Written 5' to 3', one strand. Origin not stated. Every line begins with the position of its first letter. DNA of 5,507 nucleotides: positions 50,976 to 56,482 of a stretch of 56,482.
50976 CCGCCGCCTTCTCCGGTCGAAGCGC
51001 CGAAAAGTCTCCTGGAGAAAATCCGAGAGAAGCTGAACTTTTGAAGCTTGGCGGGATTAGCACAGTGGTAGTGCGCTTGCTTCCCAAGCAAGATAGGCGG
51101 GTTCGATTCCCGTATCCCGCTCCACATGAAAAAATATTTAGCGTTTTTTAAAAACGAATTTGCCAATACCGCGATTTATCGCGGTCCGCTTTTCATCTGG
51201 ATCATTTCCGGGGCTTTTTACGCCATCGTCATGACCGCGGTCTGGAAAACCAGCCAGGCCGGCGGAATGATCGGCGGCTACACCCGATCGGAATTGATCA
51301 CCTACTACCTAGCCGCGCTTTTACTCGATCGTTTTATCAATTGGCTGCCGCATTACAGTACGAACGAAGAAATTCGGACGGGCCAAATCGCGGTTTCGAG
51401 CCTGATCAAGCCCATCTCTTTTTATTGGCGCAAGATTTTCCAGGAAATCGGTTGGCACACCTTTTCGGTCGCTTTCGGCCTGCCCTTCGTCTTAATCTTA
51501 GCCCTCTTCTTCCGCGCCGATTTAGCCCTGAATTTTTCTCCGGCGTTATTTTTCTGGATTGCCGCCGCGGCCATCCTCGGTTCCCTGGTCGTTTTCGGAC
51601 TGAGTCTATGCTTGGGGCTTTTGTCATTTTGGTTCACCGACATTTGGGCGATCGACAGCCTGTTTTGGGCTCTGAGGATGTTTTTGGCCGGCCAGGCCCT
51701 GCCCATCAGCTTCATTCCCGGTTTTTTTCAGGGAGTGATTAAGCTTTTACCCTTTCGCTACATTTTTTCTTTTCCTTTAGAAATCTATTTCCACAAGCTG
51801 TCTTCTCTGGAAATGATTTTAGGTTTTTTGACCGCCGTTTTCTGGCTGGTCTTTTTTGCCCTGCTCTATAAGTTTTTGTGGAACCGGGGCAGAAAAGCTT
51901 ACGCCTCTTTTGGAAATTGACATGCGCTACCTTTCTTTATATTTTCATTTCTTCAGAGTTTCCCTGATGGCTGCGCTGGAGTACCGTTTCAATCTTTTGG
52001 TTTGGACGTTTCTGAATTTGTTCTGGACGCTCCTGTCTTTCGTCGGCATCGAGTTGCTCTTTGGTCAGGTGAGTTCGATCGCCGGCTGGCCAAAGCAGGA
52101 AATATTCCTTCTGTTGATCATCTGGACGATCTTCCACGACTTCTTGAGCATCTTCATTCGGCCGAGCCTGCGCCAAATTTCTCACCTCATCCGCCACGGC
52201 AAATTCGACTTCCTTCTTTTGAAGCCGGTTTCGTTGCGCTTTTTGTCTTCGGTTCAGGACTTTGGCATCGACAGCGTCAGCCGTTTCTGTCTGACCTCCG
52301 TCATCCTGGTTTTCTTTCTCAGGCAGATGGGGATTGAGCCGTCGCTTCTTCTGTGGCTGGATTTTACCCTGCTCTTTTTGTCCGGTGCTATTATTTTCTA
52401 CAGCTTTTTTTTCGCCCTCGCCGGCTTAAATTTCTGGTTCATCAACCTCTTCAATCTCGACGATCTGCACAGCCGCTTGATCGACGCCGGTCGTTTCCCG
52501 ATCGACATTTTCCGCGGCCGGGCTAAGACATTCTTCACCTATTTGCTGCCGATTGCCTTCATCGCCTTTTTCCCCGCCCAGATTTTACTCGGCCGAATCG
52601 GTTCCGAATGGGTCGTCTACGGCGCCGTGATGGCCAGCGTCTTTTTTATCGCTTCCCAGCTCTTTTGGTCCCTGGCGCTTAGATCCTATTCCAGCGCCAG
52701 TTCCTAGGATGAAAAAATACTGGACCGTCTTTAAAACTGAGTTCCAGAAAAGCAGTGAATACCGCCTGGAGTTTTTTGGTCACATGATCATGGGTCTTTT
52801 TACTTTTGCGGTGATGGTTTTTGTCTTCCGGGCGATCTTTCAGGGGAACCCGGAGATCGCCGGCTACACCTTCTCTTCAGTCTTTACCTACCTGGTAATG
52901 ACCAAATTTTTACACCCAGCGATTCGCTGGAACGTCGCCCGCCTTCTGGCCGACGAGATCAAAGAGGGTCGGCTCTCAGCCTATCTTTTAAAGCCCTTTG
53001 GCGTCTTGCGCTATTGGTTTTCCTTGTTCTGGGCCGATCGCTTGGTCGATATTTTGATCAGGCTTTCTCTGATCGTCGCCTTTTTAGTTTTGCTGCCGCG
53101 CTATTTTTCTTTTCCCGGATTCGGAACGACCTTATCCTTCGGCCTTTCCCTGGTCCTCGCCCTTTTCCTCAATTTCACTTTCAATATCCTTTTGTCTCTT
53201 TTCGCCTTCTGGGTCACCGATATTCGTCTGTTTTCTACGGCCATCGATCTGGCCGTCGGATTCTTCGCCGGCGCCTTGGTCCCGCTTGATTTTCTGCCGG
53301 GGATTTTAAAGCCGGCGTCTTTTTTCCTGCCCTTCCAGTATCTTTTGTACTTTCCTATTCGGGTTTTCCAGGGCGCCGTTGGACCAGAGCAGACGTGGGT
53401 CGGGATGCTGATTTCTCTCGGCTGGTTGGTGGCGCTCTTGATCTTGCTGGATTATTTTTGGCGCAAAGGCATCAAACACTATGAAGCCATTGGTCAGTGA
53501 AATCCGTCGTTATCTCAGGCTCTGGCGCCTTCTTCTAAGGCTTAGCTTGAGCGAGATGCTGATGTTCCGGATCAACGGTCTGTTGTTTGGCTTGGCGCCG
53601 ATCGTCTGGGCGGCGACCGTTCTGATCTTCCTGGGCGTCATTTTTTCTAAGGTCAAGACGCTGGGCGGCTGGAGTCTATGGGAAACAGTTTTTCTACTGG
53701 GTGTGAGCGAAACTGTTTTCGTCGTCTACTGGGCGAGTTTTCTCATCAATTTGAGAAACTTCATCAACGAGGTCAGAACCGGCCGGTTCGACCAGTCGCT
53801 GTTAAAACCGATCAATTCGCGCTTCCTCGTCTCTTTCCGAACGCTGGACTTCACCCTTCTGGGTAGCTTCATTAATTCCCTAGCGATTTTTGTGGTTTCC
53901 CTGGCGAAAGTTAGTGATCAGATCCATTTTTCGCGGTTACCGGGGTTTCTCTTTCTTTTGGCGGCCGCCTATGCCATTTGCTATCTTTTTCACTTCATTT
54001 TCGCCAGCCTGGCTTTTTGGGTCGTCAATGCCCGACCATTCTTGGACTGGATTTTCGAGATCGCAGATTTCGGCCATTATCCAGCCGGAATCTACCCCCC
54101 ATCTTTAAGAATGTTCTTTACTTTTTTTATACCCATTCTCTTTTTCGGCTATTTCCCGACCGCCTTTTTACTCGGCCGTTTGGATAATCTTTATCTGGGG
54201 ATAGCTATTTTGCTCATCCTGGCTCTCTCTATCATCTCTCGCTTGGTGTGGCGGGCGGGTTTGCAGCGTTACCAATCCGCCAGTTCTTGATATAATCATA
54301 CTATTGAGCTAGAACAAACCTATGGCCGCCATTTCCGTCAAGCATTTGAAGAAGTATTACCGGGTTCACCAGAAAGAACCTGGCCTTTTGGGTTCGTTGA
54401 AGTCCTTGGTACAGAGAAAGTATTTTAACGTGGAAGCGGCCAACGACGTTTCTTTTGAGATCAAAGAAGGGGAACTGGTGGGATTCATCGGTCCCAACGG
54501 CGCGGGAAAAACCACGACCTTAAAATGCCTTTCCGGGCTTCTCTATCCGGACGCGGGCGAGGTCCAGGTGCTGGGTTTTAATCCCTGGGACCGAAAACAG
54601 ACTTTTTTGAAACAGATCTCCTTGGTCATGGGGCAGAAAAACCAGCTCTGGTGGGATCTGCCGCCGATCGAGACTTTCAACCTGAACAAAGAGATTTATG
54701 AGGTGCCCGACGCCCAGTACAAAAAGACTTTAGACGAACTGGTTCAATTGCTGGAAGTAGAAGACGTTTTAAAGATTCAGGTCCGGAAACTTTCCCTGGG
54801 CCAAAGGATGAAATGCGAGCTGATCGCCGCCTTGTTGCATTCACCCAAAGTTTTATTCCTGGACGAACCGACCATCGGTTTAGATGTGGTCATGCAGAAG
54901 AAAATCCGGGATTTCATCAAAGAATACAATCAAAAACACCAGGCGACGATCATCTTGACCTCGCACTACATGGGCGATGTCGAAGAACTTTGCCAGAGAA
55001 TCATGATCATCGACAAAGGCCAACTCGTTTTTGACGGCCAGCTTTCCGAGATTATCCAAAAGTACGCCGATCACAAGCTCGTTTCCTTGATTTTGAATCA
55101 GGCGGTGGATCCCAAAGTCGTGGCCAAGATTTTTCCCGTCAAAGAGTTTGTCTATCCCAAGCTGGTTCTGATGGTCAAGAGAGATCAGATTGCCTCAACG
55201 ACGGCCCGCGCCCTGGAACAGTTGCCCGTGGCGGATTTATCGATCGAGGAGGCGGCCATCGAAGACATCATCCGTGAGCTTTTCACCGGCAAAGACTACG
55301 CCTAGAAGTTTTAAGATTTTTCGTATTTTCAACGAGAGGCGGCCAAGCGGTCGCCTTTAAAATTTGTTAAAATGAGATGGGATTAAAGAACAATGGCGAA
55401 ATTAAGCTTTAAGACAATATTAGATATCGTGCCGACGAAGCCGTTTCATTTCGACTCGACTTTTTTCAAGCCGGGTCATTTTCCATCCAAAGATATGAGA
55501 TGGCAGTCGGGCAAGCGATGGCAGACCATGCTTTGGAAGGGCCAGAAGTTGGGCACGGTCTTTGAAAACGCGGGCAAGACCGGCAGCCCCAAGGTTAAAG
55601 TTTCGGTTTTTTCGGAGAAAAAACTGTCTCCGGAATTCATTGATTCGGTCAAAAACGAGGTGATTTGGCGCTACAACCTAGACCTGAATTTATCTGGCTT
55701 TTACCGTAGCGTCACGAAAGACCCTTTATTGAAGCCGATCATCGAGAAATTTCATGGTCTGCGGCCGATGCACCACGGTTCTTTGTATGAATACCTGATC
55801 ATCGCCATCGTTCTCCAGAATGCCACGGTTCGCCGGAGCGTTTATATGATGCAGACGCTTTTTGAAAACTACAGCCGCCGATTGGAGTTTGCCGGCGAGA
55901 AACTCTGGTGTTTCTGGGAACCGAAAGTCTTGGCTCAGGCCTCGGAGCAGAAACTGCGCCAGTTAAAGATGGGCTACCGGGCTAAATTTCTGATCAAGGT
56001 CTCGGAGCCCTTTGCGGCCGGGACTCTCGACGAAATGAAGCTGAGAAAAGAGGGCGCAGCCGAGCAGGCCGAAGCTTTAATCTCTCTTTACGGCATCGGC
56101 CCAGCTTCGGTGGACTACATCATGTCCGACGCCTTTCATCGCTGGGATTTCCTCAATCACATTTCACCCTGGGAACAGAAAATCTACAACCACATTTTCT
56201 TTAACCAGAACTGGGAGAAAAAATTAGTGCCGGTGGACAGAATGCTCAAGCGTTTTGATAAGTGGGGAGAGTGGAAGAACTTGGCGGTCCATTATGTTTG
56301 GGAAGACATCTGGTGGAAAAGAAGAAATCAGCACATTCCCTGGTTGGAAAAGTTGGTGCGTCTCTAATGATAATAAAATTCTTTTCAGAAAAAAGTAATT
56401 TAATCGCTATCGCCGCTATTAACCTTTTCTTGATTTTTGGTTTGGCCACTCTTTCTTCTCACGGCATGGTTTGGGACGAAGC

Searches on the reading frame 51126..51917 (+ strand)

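Call 65: search_protein_families(library=pfam, proteins=[window:51126-51917:+], max_evalue=0.001)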
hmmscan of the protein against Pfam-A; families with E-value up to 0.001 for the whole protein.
window:51126-51917:+ (264 aa): 1 family
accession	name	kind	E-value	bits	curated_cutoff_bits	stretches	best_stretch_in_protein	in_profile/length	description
PF06182.17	ABC2_membrane_6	-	2.3e-19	70.5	22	1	44-263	16-229/229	ABC-2 family transporter protein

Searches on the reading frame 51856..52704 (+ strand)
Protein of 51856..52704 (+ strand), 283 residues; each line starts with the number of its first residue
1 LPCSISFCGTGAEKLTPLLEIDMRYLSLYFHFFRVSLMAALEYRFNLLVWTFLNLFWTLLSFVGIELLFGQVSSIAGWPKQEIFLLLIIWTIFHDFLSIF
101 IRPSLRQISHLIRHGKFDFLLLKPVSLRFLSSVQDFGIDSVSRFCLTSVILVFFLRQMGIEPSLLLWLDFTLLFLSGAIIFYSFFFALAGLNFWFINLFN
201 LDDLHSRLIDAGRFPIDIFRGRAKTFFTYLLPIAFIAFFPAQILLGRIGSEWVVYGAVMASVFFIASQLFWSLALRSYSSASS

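Call 65: search_protein_families(library=pfam, proteins=[window:51856-52704:+], max_evalue=0.001)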
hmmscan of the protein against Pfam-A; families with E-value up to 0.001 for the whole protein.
window:51856-52704:+ (283 aa): 1 family
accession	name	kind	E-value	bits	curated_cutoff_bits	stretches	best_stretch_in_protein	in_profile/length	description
PF06182.17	ABC2_membrane_6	-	1.3e-48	166.2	22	1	55-282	1-229/229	ABC-2 family transporter protein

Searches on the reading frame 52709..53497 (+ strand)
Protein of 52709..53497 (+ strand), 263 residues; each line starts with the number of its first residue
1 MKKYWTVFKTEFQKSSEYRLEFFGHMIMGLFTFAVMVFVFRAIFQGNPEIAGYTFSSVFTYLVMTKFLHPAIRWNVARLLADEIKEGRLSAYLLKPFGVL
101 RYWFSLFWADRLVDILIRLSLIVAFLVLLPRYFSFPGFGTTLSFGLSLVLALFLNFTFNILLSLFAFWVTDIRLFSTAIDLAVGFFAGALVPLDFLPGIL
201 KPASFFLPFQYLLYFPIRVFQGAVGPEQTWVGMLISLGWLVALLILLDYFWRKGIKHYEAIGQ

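Call 65: search_protein_families(library=pfam, proteins=[window:52709-53497:+], max_evalue=0.001)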
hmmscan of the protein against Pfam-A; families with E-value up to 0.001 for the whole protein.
window:52709-53497:+ (263 aa): 1 family
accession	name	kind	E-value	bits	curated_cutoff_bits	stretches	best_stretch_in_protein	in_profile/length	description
PF06182.17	ABC2_membrane_6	-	6.7e-21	75.6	22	1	33-262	4-229/229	ABC-2 family transporter protein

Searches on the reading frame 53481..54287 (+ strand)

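Call 65: search_protein_families(library=pfam, proteins=[window:53481-54287:+], max_evalue=0.001)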
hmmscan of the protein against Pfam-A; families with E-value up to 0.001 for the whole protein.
window:53481-54287:+ (269 aa): 1 family
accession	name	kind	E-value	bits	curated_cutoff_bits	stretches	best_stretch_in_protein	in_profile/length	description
PF06182.17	ABC2_membrane_6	-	4.3e-42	144.9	22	1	42-268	2-229/229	ABC-2 family transporter protein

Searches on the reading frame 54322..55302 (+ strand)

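Call 65: search_protein_families(library=pfam, proteins=[window:54322-55302:+], max_evalue=0.001)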
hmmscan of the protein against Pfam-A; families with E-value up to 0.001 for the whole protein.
window:54322-55302:+ (327 aa): 4 families
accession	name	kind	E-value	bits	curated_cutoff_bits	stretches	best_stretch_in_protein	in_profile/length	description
PF00005.33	ABC_tran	-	3.8e-27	96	25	1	41-184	2-136/137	ABC transporter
PF13304.12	AAA_21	-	4.7e-17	63.4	27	2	140-215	221-298/304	AAA domain, putative AbiEii toxin, Type IV TA system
PF02463.25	SMC_N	-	0.00033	20.6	40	0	138-220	121-204/220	RecF/RecN/SMC N terminal domain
PF13476.12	AAA_23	-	0.00043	21.4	27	1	42-78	12-47/201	AAA domain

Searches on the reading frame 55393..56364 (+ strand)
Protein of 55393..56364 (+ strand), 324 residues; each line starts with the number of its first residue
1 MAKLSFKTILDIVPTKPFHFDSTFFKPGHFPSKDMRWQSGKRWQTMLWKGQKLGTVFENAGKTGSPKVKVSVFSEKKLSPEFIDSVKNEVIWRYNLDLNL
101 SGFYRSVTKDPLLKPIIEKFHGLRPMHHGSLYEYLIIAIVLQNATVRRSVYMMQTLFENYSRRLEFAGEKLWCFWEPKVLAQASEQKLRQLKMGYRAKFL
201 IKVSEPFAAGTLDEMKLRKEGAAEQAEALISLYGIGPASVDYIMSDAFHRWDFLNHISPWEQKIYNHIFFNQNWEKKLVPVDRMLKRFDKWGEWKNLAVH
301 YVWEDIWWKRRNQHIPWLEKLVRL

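Call 65: search_protein_families(library=pfam, proteins=[window:55393-56364:+], max_evalue=0.001)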
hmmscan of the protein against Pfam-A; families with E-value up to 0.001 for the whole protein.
window:55393-56364:+ (324 aa): 1 family
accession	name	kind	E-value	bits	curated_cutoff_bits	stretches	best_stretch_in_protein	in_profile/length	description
PF00730.31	HhH-GPD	-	7.5e-07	29.9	26.2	1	138-257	3-92/108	HhH-GPD superfamily base excision DNA repair protein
